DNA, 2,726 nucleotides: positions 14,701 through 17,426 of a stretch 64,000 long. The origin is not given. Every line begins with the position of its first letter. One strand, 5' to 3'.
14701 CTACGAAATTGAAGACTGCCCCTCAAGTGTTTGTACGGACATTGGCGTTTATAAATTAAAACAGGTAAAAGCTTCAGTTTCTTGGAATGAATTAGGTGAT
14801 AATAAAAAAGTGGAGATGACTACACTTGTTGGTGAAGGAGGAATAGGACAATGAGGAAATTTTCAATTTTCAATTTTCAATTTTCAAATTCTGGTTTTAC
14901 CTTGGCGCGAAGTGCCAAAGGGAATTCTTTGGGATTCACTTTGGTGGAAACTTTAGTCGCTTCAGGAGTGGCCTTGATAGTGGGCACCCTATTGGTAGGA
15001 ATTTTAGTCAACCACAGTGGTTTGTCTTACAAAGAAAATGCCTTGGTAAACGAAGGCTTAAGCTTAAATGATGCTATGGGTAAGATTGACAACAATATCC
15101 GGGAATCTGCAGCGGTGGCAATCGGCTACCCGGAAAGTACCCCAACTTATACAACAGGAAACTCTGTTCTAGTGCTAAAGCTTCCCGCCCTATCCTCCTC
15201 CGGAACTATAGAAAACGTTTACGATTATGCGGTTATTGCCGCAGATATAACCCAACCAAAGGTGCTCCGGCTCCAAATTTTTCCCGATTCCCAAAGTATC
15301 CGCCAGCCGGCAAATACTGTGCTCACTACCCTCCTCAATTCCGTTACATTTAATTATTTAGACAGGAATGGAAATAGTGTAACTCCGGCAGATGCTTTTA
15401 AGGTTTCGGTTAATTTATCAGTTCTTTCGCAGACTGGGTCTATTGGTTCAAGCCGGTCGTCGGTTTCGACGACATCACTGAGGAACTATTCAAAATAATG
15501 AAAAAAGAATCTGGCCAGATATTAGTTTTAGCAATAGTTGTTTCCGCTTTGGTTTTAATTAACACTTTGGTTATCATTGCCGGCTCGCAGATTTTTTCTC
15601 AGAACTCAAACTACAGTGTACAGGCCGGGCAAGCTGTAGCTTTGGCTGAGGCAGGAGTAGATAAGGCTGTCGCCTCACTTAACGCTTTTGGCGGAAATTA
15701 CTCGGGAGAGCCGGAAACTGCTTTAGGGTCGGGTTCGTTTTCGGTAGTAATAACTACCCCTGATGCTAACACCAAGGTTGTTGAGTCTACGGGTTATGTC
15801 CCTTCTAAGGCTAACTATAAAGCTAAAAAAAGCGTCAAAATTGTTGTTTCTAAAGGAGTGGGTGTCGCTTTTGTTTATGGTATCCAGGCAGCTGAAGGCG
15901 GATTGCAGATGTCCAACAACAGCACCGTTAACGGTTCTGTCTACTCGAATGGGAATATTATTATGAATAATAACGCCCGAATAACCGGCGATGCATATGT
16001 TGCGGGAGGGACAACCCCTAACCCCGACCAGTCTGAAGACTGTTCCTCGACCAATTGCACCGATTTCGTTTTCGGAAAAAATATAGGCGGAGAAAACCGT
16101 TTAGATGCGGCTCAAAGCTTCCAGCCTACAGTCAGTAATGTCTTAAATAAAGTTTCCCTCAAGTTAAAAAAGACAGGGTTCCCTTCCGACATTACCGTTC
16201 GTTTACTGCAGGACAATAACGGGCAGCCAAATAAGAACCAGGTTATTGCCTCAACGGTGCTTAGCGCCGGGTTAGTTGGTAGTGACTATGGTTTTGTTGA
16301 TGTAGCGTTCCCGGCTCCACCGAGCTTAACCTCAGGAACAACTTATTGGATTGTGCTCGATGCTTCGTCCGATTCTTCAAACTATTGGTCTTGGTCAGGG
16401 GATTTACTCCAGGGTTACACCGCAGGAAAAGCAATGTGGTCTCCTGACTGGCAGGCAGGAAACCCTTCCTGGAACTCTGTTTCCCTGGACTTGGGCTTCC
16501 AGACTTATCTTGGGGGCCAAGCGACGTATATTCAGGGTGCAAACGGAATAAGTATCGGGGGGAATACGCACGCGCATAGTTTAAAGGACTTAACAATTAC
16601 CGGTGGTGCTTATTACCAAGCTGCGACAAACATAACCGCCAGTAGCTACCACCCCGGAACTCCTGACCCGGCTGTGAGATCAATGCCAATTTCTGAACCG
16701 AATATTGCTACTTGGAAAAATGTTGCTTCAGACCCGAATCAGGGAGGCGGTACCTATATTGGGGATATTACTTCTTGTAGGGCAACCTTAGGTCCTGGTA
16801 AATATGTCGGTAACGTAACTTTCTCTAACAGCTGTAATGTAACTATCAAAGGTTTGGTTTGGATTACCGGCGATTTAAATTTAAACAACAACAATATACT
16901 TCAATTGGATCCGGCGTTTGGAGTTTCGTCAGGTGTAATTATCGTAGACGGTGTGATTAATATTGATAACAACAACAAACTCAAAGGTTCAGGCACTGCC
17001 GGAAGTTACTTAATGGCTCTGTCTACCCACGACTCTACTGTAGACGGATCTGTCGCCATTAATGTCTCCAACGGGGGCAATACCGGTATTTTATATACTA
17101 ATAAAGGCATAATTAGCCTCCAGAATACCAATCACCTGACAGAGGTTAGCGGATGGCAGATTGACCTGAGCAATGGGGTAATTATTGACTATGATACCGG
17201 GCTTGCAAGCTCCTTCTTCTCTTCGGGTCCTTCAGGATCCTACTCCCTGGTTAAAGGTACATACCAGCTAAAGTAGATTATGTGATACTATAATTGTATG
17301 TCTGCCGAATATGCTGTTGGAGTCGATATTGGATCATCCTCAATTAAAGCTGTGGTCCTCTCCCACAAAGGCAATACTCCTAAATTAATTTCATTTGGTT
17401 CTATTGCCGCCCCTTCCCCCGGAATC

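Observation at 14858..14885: Heptanucleotide tandem repeat (AATTTTC)x4 at the 5' end of a pseudopilin gene: candidate phase-variation switch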

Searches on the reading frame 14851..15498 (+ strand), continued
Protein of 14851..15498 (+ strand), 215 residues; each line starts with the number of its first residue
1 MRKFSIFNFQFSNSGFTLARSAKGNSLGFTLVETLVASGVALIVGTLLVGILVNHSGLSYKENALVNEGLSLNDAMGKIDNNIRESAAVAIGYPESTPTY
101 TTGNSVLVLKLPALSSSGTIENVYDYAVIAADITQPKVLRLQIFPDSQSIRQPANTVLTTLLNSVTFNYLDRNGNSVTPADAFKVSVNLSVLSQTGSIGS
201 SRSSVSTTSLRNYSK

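Call 68: search_protein_families(library=ncbifam, proteins=[window:14851-15498:+], max_evalue=0.01)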
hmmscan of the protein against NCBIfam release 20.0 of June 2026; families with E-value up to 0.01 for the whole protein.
window:14851-15498:+ (215 aa): 1 family
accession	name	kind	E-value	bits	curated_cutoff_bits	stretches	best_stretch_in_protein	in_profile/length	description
NF038304.1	EPS_HpsC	equivalog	0.0085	15.7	200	0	22-75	16-69/318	hormogonium polysaccharide secretion pseudopilin HpsC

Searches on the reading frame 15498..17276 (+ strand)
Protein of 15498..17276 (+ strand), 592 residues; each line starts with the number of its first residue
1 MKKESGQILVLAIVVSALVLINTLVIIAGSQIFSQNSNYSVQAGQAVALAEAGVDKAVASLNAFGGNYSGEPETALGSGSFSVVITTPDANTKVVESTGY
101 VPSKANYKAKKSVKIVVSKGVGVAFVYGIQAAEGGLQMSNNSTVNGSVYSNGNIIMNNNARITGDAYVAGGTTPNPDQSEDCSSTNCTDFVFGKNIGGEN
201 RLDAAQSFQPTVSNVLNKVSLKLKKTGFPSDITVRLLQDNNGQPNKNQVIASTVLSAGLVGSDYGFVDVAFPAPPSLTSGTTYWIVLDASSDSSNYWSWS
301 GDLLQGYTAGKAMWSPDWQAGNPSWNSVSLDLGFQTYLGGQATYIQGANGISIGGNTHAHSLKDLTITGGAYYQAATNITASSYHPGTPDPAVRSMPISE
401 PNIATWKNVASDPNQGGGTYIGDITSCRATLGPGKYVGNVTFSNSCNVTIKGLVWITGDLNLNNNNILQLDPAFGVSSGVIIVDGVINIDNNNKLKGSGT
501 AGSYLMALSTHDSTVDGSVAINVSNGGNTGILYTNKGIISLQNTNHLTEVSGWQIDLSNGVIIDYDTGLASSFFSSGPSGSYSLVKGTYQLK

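Call 11: search_protein_families(library=pfam, proteins=[window:15498-17276:+], max_evalue=0.01)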
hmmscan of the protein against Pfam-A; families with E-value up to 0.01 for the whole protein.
window:15498-17276:+ (592 aa): 0 families

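Call 14: find_encoding_contigs(protein=window:15498-17276:+, flank=5000, max_places=10)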
Protein window:15498-17276:+ (592 aa): 6 contigs read that carry it; 1 place shown.
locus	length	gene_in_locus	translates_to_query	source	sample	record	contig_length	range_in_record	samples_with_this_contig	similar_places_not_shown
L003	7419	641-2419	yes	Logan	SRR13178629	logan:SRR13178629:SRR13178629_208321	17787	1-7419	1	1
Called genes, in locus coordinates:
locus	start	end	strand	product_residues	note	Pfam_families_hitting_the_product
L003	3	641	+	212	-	?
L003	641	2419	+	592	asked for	-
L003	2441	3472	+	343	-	PF11104:PilM_2, PF06723:MreB_Mbl (weak), PF14450:FtsA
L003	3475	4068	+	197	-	-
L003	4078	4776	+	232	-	-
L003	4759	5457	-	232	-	PF01746:tRNA_m1G_MT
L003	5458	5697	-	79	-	PF13083:KH_KhpA-B, PF07650:KH_2 (weak)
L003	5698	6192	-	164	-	-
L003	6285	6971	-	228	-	PF22935:RM44_endonuclase (weak), PF14622:Ribonucleas_3_3, PF00636:Ribonuclease_3, PF00035:dsrm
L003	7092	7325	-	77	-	PF00550:PP-binding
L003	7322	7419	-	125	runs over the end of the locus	PF01029:NusB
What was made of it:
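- On Type IV pilin / pseudopilin (class III signal peptide): PilM_2 is encoded downstream (call 14).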

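Call 68: search_protein_families(library=ncbifam, proteins=[window:15498-17276:+], max_evalue=0.01)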
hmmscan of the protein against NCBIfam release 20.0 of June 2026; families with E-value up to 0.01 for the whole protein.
window:15498-17276:+ (592 aa): 1 family
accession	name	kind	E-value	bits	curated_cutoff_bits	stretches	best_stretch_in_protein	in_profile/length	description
NF041539.1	choice_anch_R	domain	1.6e-10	41.2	30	1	200-327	16-143/155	choice-of-anchor R domain-containing protein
